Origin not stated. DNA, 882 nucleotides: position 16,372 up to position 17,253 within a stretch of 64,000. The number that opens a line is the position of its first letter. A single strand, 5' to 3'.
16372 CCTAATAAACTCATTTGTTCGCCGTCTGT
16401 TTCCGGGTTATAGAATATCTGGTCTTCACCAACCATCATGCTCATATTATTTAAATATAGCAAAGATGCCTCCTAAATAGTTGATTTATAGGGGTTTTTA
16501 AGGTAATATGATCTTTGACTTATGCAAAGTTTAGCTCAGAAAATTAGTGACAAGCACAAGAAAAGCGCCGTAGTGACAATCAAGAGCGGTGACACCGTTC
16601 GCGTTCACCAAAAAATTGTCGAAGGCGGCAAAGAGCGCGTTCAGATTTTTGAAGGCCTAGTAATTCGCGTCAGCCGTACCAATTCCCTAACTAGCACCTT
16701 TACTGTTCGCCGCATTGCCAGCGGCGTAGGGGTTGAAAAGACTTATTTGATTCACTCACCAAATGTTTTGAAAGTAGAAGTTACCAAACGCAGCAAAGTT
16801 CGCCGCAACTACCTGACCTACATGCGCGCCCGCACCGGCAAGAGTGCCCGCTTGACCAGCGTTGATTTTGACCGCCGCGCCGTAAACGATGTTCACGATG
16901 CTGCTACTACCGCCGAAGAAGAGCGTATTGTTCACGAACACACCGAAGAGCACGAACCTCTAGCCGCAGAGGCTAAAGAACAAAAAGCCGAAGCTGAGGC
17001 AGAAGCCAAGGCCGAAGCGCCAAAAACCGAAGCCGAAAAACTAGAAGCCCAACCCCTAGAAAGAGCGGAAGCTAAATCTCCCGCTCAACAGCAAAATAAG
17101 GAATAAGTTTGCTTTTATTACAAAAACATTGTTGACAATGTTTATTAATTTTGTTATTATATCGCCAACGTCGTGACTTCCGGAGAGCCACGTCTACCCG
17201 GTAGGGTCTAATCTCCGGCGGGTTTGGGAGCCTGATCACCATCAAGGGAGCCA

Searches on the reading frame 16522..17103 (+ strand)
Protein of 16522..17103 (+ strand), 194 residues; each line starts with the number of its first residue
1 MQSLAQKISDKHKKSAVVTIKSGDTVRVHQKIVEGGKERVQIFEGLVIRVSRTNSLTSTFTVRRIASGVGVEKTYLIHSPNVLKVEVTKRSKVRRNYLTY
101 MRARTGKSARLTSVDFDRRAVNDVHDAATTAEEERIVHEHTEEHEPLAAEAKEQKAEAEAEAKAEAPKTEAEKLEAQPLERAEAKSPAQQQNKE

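Call 10: find_related_loci(query=window:16522-17103:+, collection=genome_contigs, flank=4000)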
Query window:16522-17103:+ (194 aa) in genome_contigs; peptide patterns used: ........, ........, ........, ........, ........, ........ (x = any residue, [..] = any of these).
600 stretches matched a pattern (row limit reached: there are more); 447 encode a relative of the query (tblastn E <= 1e-3); the best 80 are kept; 80 distinct loci.
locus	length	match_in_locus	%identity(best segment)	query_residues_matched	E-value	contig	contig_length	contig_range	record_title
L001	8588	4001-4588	68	1-194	1e-78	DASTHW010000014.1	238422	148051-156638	MAG TPA_asm: Candidatus Saccharimonadales bacterium isolate SMAG_U751 k141_691023, whole genome shotgun sequence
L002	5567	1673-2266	62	1-194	1e-73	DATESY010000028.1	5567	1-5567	MAG TPA_asm: Candidatus Saccharimonadales bacterium isolate SMAG_U8301 k141_1145268, whole genome shotgun sequence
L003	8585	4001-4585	65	1-194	5e-73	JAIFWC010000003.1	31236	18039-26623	MAG: Candidatus Saccharibacteria bacterium isolate viral-cat_48_13 PAFVLPS_2018_scaffold_6724, whole genome shotgun sequ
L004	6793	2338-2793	72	1-154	2e-70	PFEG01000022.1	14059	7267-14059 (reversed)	MAG: Candidatus Saccharibacteria bacterium CG10_big_fil_rev_8_21_14_0_10_47_8 CG10_8_21_14_0.10_scaffold_4807_c, whole g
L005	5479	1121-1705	69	1-194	5e-70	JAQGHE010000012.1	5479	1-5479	MAG: Candidatus Saccharibacteria bacterium isolate RYN_425 scaffold_2756321, whole genome shotgun sequence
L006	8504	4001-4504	63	1-171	1e-63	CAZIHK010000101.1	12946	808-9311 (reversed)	MAG TPA_asm: uncultured Candidatus Saccharibacteria bacterium isolate binchicken_co18_546 genome assembly, contig: k141_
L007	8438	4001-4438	68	1-146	9e-64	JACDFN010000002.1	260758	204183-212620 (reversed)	MAG: Candidatus Saccharibacteria bacterium isolate MGR_bin387 SD2905_NODE_3_length_260758_cov_2.533141, whole genome sho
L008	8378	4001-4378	78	1-126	1e-63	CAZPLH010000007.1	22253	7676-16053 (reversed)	MAG TPA_asm: uncultured Candidatus Saccharibacteria bacterium isolate SRP296810_co1_266 genome assembly, contig: NODE_22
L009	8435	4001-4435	72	1-145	3e-63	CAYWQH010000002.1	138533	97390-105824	MAG TPA_asm: uncultured Candidatus Saccharibacteria bacterium isolate SRP200132_co1_766 genome assembly, contig: NODE_10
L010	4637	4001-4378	76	1-126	2e-61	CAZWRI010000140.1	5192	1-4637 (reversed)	MAG TPA_asm: uncultured Candidatus Saccharibacteria bacterium isolate binchicken_co84_531 genome assembly, contig: k141_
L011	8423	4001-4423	70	1-142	4e-61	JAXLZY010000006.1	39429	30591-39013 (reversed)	MAG: Candidatus Saccharimonadales bacterium isolate STL-PAT14 C2.246.fa-6, whole genome shotgun sequence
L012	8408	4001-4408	74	1-136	7e-61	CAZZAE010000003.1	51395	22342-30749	MAG TPA_asm: uncultured Candidatus Saccharibacteria bacterium isolate SRP200132_co1_552 genome assembly, contig: NODE_10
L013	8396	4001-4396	72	1-132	2e-60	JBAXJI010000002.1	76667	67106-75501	MAG: Candidatus Saccharibacteria bacterium isolate ELA371 MAG371_2, whole genome shotgun sequence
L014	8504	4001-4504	63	1-163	2e-60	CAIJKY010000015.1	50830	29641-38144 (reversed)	uncultured bacterium isolate MJ-time_bin-4697 genome assembly, contig: bin-4697:15/17, whole genome shotgun sequence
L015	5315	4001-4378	77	1-126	2e-60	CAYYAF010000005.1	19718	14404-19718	MAG TPA_asm: uncultured Candidatus Saccharibacteria bacterium isolate SRP200132_co2_28 genome assembly, contig: NODE_220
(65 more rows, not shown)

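Call 26: find_homologous_proteins(query=window:16522-17103:+, max_evalue=1e-40)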
Query window:16522-17103:+ (194 aa): 6697 proteins with E <= 1e-40 among 8000 candidates; the best 120 are listed.
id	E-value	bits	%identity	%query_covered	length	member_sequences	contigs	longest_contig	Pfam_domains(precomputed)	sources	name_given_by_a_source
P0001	5.6e-113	392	100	100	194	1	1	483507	PF01245.27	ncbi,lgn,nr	ncbi:MAG TPA: 50S ribosomal protein L19 [Candidatus Saccharimonadales bacterium]|nr:50S ribosomal pr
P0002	2.3e-99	348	87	100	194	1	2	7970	PF01245.27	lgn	-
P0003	8.5e-98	343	87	100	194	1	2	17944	PF01245.27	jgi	jgi:large subunit ribosomal protein L19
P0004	1.3e-96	339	87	99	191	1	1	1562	PF01245.27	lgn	-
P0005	2.5e-96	338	86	100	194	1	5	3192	PF01245.27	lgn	-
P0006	2.7e-96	338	87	99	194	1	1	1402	PF01245.27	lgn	-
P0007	5.5e-95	334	86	98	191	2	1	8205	PF01245.27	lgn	-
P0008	4.3e-93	328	84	100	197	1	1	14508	PF01245.27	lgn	-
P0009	1.5e-92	326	83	99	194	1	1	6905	PF01245.27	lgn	-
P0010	6.3e-92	324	81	100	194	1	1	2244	PF01245.27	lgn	-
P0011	3.5e-91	321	81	100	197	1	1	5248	PF01245.27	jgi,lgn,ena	-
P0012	8.4e-89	314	81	99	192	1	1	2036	PF01245.27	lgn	-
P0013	2.3e-88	312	81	100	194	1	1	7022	PF01245.27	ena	-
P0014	3.2e-88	312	78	100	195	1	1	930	PF01245.27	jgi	jgi:large subunit ribosomal protein L19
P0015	3.6e-88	312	78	99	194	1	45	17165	PF01245.27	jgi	jgi:large subunit ribosomal protein L19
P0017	1.8e-87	309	78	99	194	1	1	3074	PF01245.27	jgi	jgi:large subunit ribosomal protein L19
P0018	1.1e-86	307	78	100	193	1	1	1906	PF01245.27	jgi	jgi:large subunit ribosomal protein L19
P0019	2.1e-86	306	78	99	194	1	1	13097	PF01245.27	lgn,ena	-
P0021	8.6e-86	304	77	100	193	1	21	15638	PF01245.27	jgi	jgi:large subunit ribosomal protein L19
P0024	4.2e-85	302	76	100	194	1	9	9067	PF01245.27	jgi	jgi:large subunit ribosomal protein L19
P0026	6.7e-85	301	76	100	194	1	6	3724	PF01245.27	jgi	jgi:large subunit ribosomal protein L19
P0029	2.0e-84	299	75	100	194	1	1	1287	PF01245.27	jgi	jgi:large subunit ribosomal protein L19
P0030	3.4e-84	299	75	100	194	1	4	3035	PF01245.27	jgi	jgi:large subunit ribosomal protein L19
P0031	5.3e-84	298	75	100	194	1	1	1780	PF01245.27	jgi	jgi:large subunit ribosomal protein L19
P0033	1.6e-83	296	77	100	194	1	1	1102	PF01245.27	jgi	jgi:large subunit ribosomal protein L19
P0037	2.3e-82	293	74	100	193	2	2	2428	PF01245.27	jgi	jgi:large subunit ribosomal protein L19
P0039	4.5e-82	292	73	100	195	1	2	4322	PF01245.27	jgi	jgi:large subunit ribosomal protein L19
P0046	1.1e-79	284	71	100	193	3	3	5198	PF01245.27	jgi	jgi:large subunit ribosomal protein L19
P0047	1.7e-79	283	74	99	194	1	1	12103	PF01245.27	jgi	jgi:large subunit ribosomal protein L19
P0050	7.6e-78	278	72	100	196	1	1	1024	PF01245.27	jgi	jgi:large subunit ribosomal protein L19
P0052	1.9e-77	277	69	99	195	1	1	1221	PF01245.27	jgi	jgi:large subunit ribosomal protein L19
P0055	2.2e-76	273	88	79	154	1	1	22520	PF01245.27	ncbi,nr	ncbi:MAG TPA: 50S ribosomal protein L19, partial [Candidatus Saccharimonadales bacterium]|nr:50S rib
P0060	1.7e-75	270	68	100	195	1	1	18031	PF01245.27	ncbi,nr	ncbi:MAG TPA: 50S ribosomal protein L19 [Candidatus Saccharimonadales bacterium]|nr:50S ribosomal pr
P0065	4.0e-75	269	69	99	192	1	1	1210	PF01245.27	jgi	jgi:large subunit ribosomal protein L19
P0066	9.5e-75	268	68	97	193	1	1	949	PF01245.27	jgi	jgi:large subunit ribosomal protein L19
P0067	1.2e-74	268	68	100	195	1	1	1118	PF01245.27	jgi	jgi:large subunit ribosomal protein L19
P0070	1.6e-74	267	69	100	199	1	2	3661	PF01245.27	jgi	jgi:large subunit ribosomal protein L19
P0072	2.4e-74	267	69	100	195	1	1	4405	PF01245.27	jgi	jgi:large subunit ribosomal protein L19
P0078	4.6e-74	266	70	100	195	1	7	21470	PF01245.27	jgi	jgi:large subunit ribosomal protein L19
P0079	4.9e-74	266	70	100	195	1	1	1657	PF01245.27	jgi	jgi:large subunit ribosomal protein L19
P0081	6.2e-74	265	68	100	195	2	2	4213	PF01245.27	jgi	jgi:large subunit ribosomal protein L19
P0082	7.3e-74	265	68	100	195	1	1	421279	PF01245.27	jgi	jgi:large subunit ribosomal protein L19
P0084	8.4e-74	265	70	99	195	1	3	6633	PF01245.27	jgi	jgi:large subunit ribosomal protein L19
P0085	1.2e-73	264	68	100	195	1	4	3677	PF01245.27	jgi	jgi:large subunit ribosomal protein L19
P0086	1.2e-73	264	67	100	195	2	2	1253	PF01245.27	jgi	jgi:large subunit ribosomal protein L19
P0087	1.3e-73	264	66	100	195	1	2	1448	PF01245.27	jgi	jgi:large subunit ribosomal protein L19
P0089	1.5e-73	264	68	100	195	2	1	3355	PF01245.27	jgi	jgi:large subunit ribosomal protein L19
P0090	1.5e-73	264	66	100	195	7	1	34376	PF01245.27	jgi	jgi:large subunit ribosomal protein L19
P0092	1.8e-73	264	70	99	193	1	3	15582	PF01245.27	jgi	jgi:large subunit ribosomal protein L19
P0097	2.4e-73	263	68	100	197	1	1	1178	PF01245.27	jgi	jgi:large subunit ribosomal protein L19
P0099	2.8e-73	263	66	100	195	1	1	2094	PF01245.27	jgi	jgi:large subunit ribosomal protein L19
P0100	2.8e-73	263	68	100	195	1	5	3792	PF01245.27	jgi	jgi:large subunit ribosomal protein L19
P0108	4.6e-73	263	67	100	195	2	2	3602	PF01245.27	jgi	jgi:large subunit ribosomal protein L19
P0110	5.6e-73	262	69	99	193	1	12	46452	PF01245.27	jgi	jgi:large subunit ribosomal protein L19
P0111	5.9e-73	262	66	99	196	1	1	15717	PF01245.27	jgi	jgi:large subunit ribosomal protein L19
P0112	6.8e-73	262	67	100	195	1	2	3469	PF01245.27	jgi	jgi:large subunit ribosomal protein L19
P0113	7.7e-73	262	68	100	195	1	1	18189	PF01245.27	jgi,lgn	jgi:large subunit ribosomal protein L19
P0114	8.2e-73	262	66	100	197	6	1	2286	PF01245.27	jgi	jgi:large subunit ribosomal protein L19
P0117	1.1e-72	261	70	99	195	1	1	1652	PF01245.27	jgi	jgi:large subunit ribosomal protein L19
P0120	1.2e-72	261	67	100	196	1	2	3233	PF01245.27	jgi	jgi:large subunit ribosomal protein L19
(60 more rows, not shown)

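Call 28: find_encoding_contigs(protein=P0003, flank=4000, max_places=4)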
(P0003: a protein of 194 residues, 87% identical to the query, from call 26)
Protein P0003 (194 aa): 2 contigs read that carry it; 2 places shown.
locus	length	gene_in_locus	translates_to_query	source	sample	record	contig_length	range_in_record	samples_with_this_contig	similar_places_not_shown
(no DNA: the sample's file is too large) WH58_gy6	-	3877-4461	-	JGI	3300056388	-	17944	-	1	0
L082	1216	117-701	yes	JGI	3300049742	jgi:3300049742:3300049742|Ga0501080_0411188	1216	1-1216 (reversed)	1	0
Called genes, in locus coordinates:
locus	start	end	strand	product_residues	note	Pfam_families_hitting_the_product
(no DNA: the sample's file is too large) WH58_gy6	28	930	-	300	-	PF00188:CAP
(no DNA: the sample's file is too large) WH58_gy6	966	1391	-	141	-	PF00588:SpoU_methylase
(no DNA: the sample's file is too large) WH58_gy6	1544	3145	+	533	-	PF00437:T2SSE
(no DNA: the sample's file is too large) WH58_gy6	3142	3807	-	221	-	PF00702:Hydrolase, PF13419:HAD_2, PF13242:Hydrolase_like (weak)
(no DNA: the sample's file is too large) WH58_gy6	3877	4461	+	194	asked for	PF01245:Ribosomal_L19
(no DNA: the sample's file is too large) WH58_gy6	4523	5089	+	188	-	PF01351:RNase_HII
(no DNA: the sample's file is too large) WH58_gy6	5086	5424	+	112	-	PF08378:NERD, PF02021:UPF0102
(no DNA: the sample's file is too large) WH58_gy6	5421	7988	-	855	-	PF17900:Peptidase_M1_N, PF01433:Peptidase_M1, PF11838:ERAP1_C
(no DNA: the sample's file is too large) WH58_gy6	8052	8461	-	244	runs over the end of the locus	PF01553:Acyltransferase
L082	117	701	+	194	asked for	PF01245:Ribosomal_L19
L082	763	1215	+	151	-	?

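Call 29: find_encoding_contigs(protein=P0002, flank=4000, max_places=4)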
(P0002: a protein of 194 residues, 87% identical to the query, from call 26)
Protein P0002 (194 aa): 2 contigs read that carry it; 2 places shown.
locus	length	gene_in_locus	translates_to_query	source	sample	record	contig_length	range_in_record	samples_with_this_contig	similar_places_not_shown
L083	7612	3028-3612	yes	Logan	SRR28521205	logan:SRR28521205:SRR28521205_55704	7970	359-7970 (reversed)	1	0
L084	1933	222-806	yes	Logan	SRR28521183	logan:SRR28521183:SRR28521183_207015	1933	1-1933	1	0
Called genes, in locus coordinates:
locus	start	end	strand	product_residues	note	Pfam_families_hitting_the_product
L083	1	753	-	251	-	?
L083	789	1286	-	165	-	PF00588:SpoU_methylase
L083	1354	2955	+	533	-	PF00437:T2SSE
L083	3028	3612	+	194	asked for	PF01245:Ribosomal_L19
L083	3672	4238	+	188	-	PF01351:RNase_HII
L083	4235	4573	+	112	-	PF13635:DUF4143 (weak), PF08378:NERD (weak), PF02021:UPF0102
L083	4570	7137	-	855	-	PF17900:Peptidase_M1_N, PF01433:Peptidase_M1, PF11838:ERAP1_C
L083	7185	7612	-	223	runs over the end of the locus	PF01553:Acyltransferase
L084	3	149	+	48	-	?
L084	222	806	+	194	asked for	PF01245:Ribosomal_L19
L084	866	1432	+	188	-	PF01351:RNase_HII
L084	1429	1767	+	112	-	PF13635:DUF4143 (weak), PF08378:NERD (weak), PF02021:UPF0102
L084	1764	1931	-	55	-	?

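Call 30: find_encoding_contigs(protein=P0008, flank=4000, max_places=4)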
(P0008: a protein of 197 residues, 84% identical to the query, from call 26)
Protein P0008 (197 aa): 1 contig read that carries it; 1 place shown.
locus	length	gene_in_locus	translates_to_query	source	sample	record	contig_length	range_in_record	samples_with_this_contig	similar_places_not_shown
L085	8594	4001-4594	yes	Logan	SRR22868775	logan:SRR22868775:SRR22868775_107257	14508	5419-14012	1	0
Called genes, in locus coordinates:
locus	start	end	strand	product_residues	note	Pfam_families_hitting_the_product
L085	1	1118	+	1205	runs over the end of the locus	PF02811:PHP, PF07733:DNA_pol3_alpha, PF17657:DNA_pol3_finger, PF14579:HHH_6, PF01336:tRNA_anti-codon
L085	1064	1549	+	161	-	-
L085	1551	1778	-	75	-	-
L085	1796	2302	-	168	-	PF00588:SpoU_methylase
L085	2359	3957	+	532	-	PF00437:T2SSE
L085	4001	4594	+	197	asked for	PF01245:Ribosomal_L19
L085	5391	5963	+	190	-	PF01351:RNase_HII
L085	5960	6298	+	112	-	PF02021:UPF0102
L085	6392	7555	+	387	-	PF02073:Peptidase_M29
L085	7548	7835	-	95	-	-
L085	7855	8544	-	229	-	PF01553:Acyltransferase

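Call 33: find_encoding_contigs(protein=P0007, flank=3000, max_places=3)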
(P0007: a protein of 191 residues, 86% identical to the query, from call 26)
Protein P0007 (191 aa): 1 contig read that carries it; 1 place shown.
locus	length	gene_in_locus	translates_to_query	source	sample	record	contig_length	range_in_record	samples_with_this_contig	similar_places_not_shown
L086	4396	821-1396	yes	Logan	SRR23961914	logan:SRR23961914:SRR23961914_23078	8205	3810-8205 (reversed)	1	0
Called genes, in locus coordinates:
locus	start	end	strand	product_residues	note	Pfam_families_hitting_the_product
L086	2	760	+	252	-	?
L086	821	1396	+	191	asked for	PF01245:Ribosomal_L19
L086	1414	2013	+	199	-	PF01351:RNase_HII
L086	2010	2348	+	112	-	PF13635:DUF4143 (weak), PF08378:NERD (faint), PF02021:UPF0102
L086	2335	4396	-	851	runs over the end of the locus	PF17900:Peptidase_M1_N, PF01433:Peptidase_M1, PF11838:ERAP1_C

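Call 34: find_encoding_contigs(protein=P0009, flank=3000, max_places=3)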
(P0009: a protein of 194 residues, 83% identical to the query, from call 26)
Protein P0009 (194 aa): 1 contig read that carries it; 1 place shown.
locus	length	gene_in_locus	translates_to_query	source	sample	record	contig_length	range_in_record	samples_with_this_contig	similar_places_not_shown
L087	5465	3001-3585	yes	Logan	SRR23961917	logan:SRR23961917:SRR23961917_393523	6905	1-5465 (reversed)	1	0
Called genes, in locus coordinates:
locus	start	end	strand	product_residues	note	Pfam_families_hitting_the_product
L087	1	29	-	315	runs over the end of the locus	PF00188:CAP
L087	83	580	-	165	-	PF00588:SpoU_methylase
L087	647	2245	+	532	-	PF00437:T2SSE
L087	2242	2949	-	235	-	PF00561:Abhydrolase_1 (faint), PF12146:Hydrolase_4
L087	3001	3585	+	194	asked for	PF01245:Ribosomal_L19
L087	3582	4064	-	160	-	-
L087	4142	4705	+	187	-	PF01351:RNase_HII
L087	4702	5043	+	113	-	PF08378:NERD (weak), PF02021:UPF0102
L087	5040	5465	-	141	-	?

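Call 35: find_encoding_contigs(protein=P0013, flank=3000, max_places=3)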
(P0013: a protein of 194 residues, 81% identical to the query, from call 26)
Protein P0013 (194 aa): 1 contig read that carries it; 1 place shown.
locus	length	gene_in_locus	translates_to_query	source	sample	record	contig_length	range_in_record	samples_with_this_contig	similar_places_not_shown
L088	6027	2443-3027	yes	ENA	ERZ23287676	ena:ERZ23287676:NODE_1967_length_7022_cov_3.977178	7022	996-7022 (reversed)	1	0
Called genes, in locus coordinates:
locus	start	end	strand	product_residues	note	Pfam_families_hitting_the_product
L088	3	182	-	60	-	?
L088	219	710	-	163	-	PF00588:SpoU_methylase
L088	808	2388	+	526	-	PF00437:T2SSE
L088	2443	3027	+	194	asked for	PF01245:Ribosomal_L19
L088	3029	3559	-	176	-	-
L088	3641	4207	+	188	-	PF01351:RNase_HII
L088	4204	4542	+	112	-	PF02021:UPF0102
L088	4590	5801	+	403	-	PF02073:Peptidase_M29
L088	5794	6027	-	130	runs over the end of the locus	-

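Call 36: find_encoding_contigs(protein=P0019, flank=3000, max_places=3)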
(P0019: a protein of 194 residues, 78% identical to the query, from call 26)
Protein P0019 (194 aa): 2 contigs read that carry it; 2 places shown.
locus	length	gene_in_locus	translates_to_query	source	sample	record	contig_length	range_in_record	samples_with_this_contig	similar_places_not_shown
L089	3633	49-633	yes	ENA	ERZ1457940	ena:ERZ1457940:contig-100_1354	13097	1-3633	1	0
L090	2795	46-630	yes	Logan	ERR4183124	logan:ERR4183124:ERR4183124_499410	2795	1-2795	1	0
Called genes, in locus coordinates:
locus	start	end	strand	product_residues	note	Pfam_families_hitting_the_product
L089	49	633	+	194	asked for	PF01245:Ribosomal_L19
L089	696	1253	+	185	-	PF01351:RNase_HII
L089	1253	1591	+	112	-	PF02021:UPF0102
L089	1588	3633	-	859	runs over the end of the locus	PF17900:Peptidase_M1_N, PF01433:Peptidase_M1, PF11838:ERAP1_C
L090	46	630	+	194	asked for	PF01245:Ribosomal_L19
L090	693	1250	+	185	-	PF01351:RNase_HII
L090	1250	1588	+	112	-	PF02021:UPF0102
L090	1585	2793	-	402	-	?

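Call 46: find_encoding_contigs(protein=P0005, flank=3000, max_places=5)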
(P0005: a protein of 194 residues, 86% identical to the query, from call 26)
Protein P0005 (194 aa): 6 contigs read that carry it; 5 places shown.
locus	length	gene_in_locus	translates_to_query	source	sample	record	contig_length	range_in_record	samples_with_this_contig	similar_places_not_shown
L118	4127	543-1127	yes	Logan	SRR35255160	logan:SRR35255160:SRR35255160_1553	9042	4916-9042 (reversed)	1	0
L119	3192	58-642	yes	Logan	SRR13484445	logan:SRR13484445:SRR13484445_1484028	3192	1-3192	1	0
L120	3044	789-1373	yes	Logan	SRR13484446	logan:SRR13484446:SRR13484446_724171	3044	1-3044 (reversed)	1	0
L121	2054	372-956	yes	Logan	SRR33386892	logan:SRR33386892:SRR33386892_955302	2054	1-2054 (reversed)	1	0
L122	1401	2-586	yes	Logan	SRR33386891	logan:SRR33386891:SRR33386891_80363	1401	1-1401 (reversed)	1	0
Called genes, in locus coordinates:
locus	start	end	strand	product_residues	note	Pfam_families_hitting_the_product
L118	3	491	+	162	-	?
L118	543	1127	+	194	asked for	PF01245:Ribosomal_L19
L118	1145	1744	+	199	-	PF01351:RNase_HII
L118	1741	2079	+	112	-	PF13635:DUF4143 (weak), PF08378:NERD (weak), PF02021:UPF0102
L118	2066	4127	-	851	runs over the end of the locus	PF17900:Peptidase_M1_N, PF01433:Peptidase_M1, PF11838:ERAP1_C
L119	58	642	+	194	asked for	PF01245:Ribosomal_L19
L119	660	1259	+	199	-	PF01351:RNase_HII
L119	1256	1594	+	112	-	PF13635:DUF4143 (weak), PF08378:NERD (weak), PF02021:UPF0102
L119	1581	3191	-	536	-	?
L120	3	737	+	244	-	?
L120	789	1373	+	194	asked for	PF01245:Ribosomal_L19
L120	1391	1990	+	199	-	PF01351:RNase_HII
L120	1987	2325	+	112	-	PF13635:DUF4143 (weak), PF08378:NERD (weak), PF02021:UPF0102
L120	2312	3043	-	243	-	?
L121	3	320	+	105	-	?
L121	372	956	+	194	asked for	PF01245:Ribosomal_L19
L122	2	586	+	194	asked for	PF01245:Ribosomal_L19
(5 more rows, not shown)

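Call 47: find_encoding_contigs(protein=P0011, flank=3000, max_places=4)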
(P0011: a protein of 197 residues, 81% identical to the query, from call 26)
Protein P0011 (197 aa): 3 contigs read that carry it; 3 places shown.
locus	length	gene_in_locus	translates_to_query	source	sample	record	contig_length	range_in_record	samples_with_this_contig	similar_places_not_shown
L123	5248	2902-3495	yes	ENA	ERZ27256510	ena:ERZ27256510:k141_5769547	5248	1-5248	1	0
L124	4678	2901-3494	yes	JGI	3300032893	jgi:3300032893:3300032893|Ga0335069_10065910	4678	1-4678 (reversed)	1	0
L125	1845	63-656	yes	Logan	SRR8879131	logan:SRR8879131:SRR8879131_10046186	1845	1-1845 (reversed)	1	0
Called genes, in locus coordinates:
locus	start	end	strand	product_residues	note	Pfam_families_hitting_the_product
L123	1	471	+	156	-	?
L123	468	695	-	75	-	-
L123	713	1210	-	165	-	PF00588:SpoU_methylase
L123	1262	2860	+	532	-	PF00437:T2SSE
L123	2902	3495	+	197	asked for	PF01245:Ribosomal_L19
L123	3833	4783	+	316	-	PF01351:RNase_HII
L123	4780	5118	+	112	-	PF08378:NERD (weak), PF02021:UPF0102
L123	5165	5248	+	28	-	?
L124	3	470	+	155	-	?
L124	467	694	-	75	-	-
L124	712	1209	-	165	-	PF00588:SpoU_methylase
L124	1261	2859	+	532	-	PF00437:T2SSE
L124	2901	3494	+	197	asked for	PF01245:Ribosomal_L19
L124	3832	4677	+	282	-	?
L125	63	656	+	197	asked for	PF01245:Ribosomal_L19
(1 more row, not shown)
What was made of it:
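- Gene callers extended rnhB to 316 aa across the homologous region in L123 (call 47).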

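Call 54: find_encoding_contigs(protein=P0055, flank=3000, max_places=3)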
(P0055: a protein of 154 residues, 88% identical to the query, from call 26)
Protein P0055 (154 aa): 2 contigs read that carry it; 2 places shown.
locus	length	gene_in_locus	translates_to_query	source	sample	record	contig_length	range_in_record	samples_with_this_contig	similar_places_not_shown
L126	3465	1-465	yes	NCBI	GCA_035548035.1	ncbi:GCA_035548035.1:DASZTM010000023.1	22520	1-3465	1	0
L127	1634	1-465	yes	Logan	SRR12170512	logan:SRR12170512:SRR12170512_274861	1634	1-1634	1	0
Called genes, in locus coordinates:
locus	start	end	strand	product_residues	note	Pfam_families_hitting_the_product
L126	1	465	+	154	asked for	PF01245:Ribosomal_L19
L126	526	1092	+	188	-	PF01351:RNase_HII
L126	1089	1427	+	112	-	PF02021:UPF0102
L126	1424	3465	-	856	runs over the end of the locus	PF17900:Peptidase_M1_N, PF01433:Peptidase_M1, PF11838:ERAP1_C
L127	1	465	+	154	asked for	PF01245:Ribosomal_L19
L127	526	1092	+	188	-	PF01351:RNase_HII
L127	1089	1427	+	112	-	PF02021:UPF0102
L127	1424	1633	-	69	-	?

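Call 55: find_encoding_contigs(protein=P0006, flank=3000, max_places=3)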
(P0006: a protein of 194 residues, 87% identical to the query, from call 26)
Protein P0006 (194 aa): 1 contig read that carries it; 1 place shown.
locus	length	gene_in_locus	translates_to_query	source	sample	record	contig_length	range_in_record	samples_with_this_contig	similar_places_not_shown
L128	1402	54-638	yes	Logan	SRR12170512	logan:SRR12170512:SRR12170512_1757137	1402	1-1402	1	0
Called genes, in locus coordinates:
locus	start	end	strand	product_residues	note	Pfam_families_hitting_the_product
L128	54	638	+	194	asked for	PF01245:Ribosomal_L19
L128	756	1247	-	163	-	-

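Call 91: list_cluster_members(proteins=[P0001, P0008, P0011])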
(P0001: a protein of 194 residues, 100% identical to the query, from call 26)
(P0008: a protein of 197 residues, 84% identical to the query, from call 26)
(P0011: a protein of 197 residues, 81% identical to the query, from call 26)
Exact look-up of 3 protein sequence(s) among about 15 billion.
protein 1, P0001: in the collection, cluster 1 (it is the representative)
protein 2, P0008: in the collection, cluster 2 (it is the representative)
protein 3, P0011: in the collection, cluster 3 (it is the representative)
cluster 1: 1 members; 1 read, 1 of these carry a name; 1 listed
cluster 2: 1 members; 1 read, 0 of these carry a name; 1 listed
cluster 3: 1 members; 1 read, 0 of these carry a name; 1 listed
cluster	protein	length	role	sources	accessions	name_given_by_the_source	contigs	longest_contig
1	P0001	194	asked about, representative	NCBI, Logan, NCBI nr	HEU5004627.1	MAG TPA: 50S ribosomal protein L19 [Candidatus Saccharimonadales bacterium] | 50S ribosomal protein L19 [Candidatus Saccharimonadales bacterium]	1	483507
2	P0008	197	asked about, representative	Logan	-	-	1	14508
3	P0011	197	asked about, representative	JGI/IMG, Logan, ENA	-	-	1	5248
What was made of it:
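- On OLE RNA (RF01071): The host is Saccharimonadales (calls 10, 91).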
